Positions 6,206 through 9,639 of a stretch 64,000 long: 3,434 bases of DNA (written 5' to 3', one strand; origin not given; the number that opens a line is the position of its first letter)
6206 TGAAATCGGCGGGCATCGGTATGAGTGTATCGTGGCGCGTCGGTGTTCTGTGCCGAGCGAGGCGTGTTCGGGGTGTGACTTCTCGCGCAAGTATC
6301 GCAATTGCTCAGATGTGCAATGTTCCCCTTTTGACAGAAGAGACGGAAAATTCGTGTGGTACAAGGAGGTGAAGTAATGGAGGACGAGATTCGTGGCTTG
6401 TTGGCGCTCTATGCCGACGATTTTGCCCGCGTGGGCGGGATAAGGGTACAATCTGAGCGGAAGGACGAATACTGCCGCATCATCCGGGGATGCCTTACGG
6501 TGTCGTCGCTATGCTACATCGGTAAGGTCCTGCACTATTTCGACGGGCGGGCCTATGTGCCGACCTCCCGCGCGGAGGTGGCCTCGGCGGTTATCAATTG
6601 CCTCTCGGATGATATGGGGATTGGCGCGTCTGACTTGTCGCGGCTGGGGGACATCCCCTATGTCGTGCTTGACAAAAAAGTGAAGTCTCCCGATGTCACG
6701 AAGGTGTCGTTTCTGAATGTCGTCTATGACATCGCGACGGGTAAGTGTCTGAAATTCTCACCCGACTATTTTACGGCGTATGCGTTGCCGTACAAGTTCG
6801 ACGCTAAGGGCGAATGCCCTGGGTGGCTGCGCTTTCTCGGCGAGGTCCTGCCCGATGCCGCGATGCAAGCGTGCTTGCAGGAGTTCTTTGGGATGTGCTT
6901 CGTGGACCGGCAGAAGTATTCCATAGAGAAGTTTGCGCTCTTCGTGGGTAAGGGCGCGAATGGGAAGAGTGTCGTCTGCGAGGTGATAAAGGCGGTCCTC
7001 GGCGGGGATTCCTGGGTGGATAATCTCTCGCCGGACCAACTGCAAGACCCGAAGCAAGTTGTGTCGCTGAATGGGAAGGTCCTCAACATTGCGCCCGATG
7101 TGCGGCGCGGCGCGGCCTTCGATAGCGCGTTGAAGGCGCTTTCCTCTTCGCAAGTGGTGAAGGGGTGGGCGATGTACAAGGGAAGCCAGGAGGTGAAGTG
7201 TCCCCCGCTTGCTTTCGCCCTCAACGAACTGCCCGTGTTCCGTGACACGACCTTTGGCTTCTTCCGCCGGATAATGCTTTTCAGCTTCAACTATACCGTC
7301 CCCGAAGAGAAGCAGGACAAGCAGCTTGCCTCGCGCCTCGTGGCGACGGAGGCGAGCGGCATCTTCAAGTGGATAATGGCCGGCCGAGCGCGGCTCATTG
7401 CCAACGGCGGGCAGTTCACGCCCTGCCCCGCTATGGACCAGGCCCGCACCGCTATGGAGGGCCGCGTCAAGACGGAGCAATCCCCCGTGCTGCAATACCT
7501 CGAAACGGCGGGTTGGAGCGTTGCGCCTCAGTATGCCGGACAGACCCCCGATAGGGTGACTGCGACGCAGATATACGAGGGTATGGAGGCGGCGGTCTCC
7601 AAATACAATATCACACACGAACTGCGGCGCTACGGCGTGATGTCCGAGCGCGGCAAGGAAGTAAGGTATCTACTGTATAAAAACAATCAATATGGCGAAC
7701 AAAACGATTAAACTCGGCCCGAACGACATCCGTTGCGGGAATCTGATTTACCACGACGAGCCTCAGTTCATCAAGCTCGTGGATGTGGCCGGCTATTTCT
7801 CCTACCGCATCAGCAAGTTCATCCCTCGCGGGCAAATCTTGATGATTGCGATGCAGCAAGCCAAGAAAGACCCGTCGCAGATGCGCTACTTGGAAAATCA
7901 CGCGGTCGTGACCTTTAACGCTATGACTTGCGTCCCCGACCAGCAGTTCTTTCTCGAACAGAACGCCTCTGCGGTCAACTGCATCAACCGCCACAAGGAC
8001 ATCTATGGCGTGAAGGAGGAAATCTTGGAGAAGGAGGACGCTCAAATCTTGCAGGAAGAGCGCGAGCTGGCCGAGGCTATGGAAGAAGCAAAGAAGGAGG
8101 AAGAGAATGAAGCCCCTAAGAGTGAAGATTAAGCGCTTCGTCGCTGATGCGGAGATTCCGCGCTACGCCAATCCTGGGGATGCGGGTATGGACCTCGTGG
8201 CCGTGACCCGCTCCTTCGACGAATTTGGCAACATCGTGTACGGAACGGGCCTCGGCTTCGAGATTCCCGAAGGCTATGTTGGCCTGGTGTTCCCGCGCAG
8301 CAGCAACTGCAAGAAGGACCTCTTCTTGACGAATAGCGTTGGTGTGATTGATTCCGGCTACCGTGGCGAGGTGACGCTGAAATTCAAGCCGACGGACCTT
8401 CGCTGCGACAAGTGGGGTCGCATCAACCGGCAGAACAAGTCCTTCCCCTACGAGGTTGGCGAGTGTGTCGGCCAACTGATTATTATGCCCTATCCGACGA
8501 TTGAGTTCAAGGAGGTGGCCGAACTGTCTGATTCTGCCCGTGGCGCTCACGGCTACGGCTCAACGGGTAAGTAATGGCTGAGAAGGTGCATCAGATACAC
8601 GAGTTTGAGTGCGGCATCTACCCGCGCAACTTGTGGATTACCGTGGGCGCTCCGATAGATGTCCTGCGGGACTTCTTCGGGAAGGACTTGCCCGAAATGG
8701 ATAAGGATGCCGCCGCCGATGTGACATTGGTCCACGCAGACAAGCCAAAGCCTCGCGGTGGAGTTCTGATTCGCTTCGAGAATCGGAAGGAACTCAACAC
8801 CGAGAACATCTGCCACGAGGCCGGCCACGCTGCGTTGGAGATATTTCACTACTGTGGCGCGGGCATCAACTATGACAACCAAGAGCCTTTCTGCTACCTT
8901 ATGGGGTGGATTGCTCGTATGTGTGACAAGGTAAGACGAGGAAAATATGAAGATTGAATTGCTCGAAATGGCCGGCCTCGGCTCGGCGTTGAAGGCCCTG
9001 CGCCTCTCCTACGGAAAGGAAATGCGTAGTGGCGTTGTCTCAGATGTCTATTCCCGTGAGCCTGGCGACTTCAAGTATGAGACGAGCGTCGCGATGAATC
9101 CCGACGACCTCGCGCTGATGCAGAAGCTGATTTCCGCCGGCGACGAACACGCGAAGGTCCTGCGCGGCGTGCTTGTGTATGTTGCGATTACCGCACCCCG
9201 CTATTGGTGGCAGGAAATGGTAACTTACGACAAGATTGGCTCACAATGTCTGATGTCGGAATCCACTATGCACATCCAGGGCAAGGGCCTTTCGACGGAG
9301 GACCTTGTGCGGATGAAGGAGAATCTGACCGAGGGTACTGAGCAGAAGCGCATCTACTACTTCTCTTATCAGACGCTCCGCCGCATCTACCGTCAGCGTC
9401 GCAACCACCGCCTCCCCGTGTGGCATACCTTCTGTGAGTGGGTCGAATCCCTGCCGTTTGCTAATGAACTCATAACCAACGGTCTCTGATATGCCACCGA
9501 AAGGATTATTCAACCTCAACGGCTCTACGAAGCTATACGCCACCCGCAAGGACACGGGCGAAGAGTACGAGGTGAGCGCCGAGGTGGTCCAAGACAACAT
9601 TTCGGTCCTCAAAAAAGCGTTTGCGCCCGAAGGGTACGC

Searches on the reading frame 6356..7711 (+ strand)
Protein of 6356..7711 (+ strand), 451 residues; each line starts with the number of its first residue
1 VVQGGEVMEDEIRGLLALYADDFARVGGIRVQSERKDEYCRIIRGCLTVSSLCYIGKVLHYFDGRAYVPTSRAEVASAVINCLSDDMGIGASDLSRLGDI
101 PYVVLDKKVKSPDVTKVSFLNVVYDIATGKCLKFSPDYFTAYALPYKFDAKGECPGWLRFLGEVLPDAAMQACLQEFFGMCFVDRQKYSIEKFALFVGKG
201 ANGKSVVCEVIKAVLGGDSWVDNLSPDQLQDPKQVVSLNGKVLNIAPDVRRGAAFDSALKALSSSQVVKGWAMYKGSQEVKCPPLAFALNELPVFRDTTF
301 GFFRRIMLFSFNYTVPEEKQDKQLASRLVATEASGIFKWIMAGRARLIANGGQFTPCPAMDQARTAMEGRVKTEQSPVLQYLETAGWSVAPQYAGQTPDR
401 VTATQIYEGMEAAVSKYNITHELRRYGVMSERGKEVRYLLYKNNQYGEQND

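Call 11: search_protein_families(library=phrogs, proteins=[window:6356-7711:+])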
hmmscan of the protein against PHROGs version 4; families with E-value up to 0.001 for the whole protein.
window:6356-7711:+ (451 aa): 9 families
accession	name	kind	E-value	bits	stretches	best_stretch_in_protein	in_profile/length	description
phrog_864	-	DNA, RNA and nucleotide metabolism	2e-51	176.6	1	33-388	208-559/1064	DNA primase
phrog_6088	-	DNA, RNA and nucleotide metabolism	1.2e-39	137.4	1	112-361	428-681/772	DNA primase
phrog_1829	-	DNA, RNA and nucleotide metabolism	1.6e-32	113.6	1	104-411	418-712/772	DNA primase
phrog_2478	-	DNA, RNA and nucleotide metabolism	1.3e-31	110.5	1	117-352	509-748/854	DNA polymerase/primase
phrog_1156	-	DNA, RNA and nucleotide metabolism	2.9e-30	106.5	1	113-384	480-757/855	DNA primase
phrog_7601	-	unknown function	9.2e-18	65.6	1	185-365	14-195/289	-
phrog_1883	-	DNA, RNA and nucleotide metabolism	7.1e-14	52.1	1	165-365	467-671/756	DNA helicase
phrog_16950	-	DNA, RNA and nucleotide metabolism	4.5e-11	42.4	1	121-383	486-760/843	DNA primase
phrog_16213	-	DNA, RNA and nucleotide metabolism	1.3e-10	41.2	1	119-364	318-568/732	DNA primase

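Call 17: find_related_loci(query=window:6356-7711:+, collection=viral_contigs, flank=10000)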
Query window:6356-7711:+ (451 aa) in viral_contigs; peptide patterns used: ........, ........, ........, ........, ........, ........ (x = any residue, [..] = any of these).
13 stretches matched a pattern; 9 encode a relative of the query (tblastn E <= 1e-3); 9 distinct loci.
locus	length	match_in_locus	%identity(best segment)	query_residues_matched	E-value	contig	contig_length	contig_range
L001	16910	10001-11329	78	8-450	0e+0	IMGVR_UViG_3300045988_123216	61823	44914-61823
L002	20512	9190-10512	50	1-442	6e-145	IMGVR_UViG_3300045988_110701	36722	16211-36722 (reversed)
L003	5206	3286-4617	48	6-447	4e-141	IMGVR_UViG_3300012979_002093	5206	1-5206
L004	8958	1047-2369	47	6-444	3e-137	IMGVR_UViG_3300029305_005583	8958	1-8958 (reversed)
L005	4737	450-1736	49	11-442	7e-136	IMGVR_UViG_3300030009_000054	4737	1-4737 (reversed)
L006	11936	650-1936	49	11-442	3e-134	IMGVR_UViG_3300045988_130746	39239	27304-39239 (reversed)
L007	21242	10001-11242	48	29-445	7e-128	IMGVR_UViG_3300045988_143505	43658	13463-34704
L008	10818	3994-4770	28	113-368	1e-24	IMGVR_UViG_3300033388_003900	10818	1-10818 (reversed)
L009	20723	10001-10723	28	121-356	1e-17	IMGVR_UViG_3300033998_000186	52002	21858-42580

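Call 44: find_related_loci(query=A5, collection=genome_contigs, flank=10000)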
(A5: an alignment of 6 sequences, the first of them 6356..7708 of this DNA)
Query A5 (451 aa) in genome_contigs; peptide patterns used: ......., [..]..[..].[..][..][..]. (x = any residue, [..] = any of these).
105 stretches matched a pattern; 7 encode a relative of the query (tblastn E <= 1e-3); 7 distinct loci.
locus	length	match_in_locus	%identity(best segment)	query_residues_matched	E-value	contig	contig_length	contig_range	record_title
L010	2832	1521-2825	50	6-442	1e-151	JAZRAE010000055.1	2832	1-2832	MAG: Eubacteriales bacterium isolate T1900045144_TC20190138.MAGScoT_cleanbin_000022 SGB_4934_k141_1690998, whole genome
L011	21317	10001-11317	51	1-441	2e-143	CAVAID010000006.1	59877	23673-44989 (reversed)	bacterium isolate H07605-L1_cleanbin_000010 genome assembly, contig: Spades_H07605-L1_contig_168, whole genome shotgun s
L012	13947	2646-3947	50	6-441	4e-139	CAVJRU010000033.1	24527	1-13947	bacterium isolate H07617-L1_cleanbin_000017 genome assembly, contig: Spades_H07617-L1_contig_1280, whole genome shotgun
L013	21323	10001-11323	49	1-442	4e-138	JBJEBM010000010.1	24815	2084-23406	MAG: Candidatus Cryptobacteroides sp. isolate LOHA39_bin.005 NODE_1145_length_24815_cov_8.608199, whole genome shotgun s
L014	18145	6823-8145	47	6-444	2e-135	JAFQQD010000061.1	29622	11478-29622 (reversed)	MAG: Clostridia bacterium isolate RGIG2049 Goat_Colon-2__c624509, whole genome shotgun sequence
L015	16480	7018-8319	41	8-442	5e-107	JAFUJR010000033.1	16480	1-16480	MAG: Clostridia bacterium isolate RGIG4556 Roe_deer_Rectum-2__c2340, whole genome shotgun sequence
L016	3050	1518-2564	32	49-382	3e-37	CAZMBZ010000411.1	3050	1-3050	MAG TPA_asm: uncultured Planctomycetaceae bacterium isolate binchicken_co181_571 genome assembly, contig: NODE_79256_len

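Call 45: find_related_loci(query=A5, collection=viral_contigs, flank=10000)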
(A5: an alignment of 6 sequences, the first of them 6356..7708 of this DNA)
Query A5 (451 aa) in viral_contigs; peptide patterns used: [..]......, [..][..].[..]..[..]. (x = any residue, [..] = any of these).
139 stretches matched a pattern; 25 encode a relative of the query (tblastn E <= 1e-3); 25 distinct loci.
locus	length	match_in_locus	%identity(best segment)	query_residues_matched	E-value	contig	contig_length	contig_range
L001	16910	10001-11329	78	8-450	0e+0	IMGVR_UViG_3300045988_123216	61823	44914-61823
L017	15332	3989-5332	51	1-449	4e-146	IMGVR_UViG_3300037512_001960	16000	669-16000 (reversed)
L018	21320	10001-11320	49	1-442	2e-144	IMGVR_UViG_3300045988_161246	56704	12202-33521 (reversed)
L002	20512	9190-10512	50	1-442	2e-144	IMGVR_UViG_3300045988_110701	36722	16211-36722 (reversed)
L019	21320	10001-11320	50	1-442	2e-143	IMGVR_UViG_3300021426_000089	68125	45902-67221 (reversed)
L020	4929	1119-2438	50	1-442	3e-145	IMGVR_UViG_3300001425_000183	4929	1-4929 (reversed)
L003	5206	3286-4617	48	6-447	1e-140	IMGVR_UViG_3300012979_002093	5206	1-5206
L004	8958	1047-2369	47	6-444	1e-136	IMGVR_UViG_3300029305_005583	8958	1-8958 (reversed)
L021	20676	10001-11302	50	6-441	6e-135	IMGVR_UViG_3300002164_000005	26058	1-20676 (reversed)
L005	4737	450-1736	49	11-442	2e-135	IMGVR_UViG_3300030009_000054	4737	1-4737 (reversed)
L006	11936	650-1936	49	11-442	1e-133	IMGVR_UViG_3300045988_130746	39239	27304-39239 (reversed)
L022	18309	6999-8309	48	8-445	4e-128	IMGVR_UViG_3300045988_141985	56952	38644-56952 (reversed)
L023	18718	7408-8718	48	8-445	4e-128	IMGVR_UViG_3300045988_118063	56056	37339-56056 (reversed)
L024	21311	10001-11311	48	8-445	4e-128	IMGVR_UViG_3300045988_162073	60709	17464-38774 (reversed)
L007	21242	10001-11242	48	29-445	2e-127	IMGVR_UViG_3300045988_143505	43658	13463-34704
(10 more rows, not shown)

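Call 97: search_protein_families(library=ncbifam, max_evalue=0.001, proteins=[window:6356-7711:+])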
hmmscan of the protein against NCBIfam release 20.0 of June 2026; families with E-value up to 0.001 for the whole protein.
window:6356-7711:+ (451 aa): 3 families
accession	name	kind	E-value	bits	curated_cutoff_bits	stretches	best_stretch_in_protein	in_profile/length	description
TIGR01613.1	primase_Cterm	subfamily_domain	2.3e-34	118.6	108.7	1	120-364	6-252/304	phage/plasmid primase, P4 family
NF011296.0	PRK14709.1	subfamily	5.4e-16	58.3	613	1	147-351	162-368/469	hypothetical protein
NF005477.0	PRK07078.1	subfamily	1.6e-15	56.4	1014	1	150-351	451-656/759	hypothetical protein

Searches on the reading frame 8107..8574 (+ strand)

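Call 49: search_protein_families(library=pfam, max_evalue=0.01, proteins=[window:8107-8574:+])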
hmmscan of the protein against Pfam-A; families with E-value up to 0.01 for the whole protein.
window:8107-8574:+ (155 aa): 2 families
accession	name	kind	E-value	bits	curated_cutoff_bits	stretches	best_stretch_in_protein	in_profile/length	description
PF00692.24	dUTPase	-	9.8e-21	74.3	22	1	14-154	2-129/129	dUTPase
PF22769.1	DCD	-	2e-07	31.7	27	1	51-96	87-132/153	dCTP deaminase-like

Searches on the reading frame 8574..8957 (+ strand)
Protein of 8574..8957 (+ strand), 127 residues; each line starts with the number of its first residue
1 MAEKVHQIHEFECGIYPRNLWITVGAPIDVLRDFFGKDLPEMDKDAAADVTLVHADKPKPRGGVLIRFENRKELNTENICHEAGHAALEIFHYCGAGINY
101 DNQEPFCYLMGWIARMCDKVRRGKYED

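Call 49: search_protein_families(library=pfam, max_evalue=0.01, proteins=[window:8574-8957:+])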
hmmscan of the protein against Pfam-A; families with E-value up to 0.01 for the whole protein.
window:8574-8957:+ (127 aa): 0 families

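Call 73: search_protein_families(library=phrogs, max_evalue=0.001, proteins=[window:8574-8957:+])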
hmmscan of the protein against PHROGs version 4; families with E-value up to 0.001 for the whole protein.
window:8574-8957:+ (127 aa): 1 family
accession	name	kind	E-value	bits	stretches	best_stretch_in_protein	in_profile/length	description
phrog_1365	-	unknown function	2.8e-16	60.6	1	7-121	4-116/127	-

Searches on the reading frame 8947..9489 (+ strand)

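Call 49: search_protein_families(library=pfam, max_evalue=0.01, proteins=[window:8947-9489:+])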
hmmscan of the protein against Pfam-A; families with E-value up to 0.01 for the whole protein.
window:8947-9489:+ (180 aa): 0 families

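Call 73: search_protein_families(library=phrogs, max_evalue=0.001, proteins=[window:8947-9489:+])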
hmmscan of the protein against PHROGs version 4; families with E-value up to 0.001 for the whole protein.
window:8947-9489:+ (180 aa): 1 family
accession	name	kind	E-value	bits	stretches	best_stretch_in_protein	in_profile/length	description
phrog_6721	-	unknown function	1.8e-30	107.2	2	118-177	157-216/218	-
